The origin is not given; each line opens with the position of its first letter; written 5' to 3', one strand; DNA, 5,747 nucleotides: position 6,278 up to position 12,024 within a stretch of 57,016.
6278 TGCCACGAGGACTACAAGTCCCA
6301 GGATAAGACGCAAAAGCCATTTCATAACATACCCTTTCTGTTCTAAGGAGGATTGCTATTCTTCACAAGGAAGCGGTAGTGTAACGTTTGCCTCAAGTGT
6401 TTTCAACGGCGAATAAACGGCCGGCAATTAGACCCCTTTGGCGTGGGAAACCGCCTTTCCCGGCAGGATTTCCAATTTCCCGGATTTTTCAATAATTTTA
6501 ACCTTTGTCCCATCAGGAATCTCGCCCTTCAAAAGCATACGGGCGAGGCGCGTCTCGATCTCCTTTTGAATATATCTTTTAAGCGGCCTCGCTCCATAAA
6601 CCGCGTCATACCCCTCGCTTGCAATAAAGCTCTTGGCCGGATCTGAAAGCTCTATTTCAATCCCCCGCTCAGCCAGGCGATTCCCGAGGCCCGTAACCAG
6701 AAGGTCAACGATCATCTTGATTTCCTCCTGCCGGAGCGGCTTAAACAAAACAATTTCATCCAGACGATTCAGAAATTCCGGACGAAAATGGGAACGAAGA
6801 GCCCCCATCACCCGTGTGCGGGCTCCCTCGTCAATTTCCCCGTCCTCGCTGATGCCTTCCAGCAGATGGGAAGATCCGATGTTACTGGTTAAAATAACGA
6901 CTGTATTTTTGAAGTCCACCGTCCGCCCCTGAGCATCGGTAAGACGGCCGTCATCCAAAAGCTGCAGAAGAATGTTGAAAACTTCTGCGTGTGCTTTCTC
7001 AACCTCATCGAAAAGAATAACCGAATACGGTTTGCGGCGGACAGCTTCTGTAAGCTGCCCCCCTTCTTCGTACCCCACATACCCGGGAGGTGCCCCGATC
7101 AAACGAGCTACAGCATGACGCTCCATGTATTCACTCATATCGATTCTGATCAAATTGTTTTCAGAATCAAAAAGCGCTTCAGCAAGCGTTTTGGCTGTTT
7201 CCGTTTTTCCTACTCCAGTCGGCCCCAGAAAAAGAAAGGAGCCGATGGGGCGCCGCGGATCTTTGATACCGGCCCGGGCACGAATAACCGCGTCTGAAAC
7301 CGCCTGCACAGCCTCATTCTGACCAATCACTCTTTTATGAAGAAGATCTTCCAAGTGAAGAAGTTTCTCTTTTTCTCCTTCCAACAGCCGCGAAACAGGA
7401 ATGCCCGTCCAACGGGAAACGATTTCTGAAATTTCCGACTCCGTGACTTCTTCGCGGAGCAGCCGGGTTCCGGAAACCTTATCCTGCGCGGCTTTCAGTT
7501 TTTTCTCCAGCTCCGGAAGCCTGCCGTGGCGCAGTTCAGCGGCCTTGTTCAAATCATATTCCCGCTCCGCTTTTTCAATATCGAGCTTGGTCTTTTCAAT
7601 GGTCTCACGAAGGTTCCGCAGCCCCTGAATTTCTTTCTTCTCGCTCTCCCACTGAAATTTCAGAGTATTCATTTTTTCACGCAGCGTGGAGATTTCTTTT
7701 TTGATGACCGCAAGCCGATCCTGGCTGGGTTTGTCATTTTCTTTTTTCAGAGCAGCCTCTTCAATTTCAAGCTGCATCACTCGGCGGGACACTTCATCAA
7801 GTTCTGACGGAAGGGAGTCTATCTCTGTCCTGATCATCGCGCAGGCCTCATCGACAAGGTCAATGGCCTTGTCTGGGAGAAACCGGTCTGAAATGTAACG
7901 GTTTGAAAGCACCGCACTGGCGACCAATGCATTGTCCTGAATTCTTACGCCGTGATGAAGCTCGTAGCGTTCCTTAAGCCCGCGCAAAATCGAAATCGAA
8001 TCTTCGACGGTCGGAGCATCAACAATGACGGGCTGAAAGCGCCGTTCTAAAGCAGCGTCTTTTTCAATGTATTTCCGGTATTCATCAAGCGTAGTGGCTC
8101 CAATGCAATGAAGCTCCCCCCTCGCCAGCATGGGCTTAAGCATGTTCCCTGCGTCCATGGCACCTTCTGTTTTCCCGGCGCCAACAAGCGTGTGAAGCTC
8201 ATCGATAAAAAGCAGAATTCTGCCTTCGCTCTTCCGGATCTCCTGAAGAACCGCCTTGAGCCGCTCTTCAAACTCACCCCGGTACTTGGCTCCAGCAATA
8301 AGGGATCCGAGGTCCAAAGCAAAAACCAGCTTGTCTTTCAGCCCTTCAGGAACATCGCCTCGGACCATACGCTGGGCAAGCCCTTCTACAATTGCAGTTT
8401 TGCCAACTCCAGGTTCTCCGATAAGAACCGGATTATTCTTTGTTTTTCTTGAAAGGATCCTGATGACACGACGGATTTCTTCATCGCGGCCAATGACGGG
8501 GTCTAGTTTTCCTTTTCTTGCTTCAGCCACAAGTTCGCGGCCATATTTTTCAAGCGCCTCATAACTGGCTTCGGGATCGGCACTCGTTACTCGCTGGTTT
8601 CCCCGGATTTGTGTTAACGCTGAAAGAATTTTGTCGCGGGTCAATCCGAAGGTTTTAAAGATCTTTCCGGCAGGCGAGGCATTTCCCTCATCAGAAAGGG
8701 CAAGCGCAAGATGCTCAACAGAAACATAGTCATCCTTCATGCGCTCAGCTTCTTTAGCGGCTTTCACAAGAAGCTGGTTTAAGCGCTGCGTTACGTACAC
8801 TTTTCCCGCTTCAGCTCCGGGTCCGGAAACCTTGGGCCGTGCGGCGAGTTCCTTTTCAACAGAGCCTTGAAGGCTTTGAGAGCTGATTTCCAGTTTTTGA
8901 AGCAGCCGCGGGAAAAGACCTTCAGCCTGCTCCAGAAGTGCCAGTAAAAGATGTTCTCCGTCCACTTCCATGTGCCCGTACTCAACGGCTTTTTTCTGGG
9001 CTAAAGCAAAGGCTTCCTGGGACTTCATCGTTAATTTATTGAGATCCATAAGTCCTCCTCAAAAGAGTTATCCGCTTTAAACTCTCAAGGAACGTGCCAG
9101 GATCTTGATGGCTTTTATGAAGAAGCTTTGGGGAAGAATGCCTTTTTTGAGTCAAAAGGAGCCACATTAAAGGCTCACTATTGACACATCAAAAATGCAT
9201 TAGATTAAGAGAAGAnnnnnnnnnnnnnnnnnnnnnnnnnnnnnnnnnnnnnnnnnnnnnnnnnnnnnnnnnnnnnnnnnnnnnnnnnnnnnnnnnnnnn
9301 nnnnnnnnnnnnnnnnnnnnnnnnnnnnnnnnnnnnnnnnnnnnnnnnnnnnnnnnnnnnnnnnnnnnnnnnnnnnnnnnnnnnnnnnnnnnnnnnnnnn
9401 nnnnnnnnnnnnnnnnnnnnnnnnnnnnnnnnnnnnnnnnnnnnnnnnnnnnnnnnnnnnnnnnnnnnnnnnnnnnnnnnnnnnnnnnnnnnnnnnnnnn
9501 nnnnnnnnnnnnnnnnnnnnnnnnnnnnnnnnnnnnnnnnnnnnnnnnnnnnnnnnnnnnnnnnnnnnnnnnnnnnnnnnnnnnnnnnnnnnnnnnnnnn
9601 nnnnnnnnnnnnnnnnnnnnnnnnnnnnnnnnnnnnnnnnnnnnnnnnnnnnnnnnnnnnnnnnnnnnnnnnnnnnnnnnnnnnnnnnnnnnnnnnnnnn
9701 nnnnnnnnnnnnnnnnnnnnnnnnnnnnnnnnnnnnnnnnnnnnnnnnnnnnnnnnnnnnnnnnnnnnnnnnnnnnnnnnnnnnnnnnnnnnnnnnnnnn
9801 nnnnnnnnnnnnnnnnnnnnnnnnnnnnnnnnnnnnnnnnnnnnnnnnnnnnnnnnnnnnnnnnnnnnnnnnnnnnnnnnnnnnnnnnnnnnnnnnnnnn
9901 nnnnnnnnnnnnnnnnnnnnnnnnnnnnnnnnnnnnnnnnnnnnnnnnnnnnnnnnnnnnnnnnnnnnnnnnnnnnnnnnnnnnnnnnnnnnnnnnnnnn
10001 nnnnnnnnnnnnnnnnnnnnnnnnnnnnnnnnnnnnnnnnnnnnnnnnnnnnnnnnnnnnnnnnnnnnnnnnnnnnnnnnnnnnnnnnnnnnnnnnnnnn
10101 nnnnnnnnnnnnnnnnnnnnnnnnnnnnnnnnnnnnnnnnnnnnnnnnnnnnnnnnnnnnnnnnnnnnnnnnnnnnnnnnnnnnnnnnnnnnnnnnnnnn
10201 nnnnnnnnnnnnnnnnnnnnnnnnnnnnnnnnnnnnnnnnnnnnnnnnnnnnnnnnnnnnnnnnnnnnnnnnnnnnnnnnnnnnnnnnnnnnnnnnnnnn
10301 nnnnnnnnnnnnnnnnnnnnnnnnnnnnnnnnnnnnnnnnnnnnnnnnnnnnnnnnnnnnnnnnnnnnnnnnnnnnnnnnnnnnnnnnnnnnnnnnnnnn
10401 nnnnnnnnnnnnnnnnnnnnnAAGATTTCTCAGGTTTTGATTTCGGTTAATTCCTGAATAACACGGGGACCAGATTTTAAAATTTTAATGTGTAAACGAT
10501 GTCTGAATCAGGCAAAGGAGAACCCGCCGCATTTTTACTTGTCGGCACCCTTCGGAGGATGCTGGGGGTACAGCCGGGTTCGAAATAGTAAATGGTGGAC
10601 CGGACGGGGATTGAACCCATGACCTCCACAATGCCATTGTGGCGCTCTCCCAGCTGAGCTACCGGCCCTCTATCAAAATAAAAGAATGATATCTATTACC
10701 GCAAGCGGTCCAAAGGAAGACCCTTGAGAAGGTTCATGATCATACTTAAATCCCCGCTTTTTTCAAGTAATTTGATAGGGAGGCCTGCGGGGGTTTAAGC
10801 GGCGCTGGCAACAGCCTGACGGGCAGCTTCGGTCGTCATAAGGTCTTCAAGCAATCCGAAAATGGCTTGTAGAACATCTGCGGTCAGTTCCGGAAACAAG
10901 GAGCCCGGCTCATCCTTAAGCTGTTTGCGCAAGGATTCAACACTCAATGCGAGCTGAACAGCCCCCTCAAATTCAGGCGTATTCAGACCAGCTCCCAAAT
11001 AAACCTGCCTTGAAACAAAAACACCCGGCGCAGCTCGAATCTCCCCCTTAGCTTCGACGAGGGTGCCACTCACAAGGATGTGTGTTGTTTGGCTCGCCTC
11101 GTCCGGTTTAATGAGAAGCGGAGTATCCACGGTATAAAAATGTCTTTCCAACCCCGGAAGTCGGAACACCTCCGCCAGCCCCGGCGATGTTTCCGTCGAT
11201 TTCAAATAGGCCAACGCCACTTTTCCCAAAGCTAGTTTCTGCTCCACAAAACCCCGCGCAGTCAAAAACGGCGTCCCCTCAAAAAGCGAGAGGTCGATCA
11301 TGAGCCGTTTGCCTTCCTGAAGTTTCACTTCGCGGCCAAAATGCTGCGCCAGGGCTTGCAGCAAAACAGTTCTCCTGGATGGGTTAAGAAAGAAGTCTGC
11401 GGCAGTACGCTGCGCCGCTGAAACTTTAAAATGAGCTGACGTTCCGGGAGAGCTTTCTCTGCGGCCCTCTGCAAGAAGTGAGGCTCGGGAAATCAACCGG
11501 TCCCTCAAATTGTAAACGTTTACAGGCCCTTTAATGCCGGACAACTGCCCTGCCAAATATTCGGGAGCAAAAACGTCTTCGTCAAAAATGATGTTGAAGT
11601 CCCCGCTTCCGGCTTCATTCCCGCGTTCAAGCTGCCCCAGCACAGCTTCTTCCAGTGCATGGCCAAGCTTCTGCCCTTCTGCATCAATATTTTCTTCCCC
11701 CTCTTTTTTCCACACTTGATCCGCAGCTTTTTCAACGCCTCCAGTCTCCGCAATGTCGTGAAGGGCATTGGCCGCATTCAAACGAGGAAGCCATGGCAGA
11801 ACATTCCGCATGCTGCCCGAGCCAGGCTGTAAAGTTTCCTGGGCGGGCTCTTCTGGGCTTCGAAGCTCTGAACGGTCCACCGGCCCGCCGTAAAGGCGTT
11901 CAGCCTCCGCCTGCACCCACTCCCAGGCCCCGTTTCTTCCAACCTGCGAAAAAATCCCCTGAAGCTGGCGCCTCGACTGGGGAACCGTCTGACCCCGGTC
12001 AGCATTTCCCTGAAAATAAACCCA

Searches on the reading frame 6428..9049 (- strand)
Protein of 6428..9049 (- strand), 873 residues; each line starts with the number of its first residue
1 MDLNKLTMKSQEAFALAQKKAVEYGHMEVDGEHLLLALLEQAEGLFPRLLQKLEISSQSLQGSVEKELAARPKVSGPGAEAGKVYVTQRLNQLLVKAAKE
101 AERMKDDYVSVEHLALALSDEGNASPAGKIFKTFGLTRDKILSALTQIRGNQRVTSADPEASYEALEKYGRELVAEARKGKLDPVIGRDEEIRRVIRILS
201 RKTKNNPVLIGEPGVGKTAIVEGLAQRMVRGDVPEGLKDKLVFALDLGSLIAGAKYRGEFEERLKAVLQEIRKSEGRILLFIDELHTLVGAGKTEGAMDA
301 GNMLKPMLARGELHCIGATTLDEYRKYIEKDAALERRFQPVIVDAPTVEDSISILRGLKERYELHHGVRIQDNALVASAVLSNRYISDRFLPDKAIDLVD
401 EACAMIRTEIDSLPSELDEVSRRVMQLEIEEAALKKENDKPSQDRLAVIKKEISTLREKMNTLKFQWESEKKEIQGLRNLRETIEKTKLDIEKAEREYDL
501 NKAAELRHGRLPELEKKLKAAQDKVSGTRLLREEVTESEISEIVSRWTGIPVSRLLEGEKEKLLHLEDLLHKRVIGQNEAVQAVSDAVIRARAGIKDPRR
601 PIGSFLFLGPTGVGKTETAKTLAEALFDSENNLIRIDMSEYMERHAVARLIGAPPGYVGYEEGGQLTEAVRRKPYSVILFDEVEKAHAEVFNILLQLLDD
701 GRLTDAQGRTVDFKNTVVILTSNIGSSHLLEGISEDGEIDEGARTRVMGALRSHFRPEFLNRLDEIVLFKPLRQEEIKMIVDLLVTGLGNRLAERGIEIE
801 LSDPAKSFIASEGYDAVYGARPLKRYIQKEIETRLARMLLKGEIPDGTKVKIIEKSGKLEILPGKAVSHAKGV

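Call 13: search_protein_families(library=pfam, proteins=[window:6428-9049:-], max_evalue=0.001)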
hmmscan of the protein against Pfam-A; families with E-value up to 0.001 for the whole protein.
window:6428-9049:- (873 aa): 25 families
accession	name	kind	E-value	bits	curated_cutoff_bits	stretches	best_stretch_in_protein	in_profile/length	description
PF07724.20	AAA_2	-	1.9e-70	236.6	27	1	600-766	1-166/166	AAA domain (Cdc48 subfamily)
PF17871.7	AAA_lid_9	-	1.5e-33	115.3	22.8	1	347-447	1-101/104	AAA lid domain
PF10431.15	ClpB_D2-small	-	1.3e-28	99.3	21.9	1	772-852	1-81/81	C-terminal, D2-small domain, of ClpB protein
PF00004.35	AAA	-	1.8e-24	87.1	21.2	2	208-324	2-111/131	ATPase family associated with various cellular activities (AAA)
PF02861.25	Clp_N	-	1.4e-23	83.2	20.7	2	97-150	1-53/53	Clp amino terminal domain, pathogenicity island component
PF07728.20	AAA_5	-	1.8e-19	70.6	22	1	605-726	2-125/139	AAA domain (dynein-related subfamily)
PF13401.12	AAA_22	-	1e-13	52.2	27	2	604-700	7-110/130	AAA domain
PF13191.12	AAA_16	-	4.9e-12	47.1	32.6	1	185-286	2-142/167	AAA ATPase domain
PF01637.24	ATPase_2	-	6e-08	33.2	33.2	0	188-227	4-43/225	ATPase domain predominantly from Archaea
PF00158.32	Sigma54_activat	-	1.9e-07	31.4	20.2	1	604-710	24-129/168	Sigma-54 interaction domain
PF20720.3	nSTAND3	-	2.5e-07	30.9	27.2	0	193-230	8-43/155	Novel STAND NTPase 3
PF05621.17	TniB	-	7.4e-07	29.2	22.4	1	206-342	37-183/189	Bacterial TniB protein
PF13173.12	AAA_14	-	1.9e-06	28.3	27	0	606-701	6-88/129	AAA domain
PF12775.13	AAA_7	-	2.3e-06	27.7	25.8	0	604-651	35-82/181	P-loop containing dynein motor region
PF01695.23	IstB_IS21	-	3.7e-06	27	24.1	0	202-269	90-153/238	IstB-like ATP binding protein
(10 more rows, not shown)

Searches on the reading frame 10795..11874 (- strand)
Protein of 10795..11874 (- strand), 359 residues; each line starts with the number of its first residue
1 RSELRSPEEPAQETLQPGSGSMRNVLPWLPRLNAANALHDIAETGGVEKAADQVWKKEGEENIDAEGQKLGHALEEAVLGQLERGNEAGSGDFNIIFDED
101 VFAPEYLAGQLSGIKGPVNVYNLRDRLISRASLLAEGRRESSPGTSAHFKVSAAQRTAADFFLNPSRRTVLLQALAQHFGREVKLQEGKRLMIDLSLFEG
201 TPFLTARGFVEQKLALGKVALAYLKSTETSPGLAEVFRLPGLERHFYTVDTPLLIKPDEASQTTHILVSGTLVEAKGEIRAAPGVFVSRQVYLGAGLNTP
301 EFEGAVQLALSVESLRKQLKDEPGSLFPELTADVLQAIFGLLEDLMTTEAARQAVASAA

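Call 8: search_protein_families(library=pfam, proteins=[window:10795-11874:-], max_evalue=1)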
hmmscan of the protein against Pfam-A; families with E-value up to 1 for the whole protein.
window:10795-11874:- (359 aa): 0 families

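Call 42: find_related_loci(query=A3, collection=metagenome_contigs, flank=3000)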
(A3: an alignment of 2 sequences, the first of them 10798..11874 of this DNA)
Query A3 (359 aa) in metagenome_contigs; peptide patterns used: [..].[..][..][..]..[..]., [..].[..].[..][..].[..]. (x = any residue, [..] = any of these).
600 stretches matched a pattern, but none encodes a relative of the query by tblastn (E <= 1e-3).

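Call 86: search_protein_families(library=ncbifam, proteins=[window:10798-11874:-], max_evalue=1)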
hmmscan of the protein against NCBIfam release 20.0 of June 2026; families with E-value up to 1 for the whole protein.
window:10798-11874:- (359 aa): 0 families
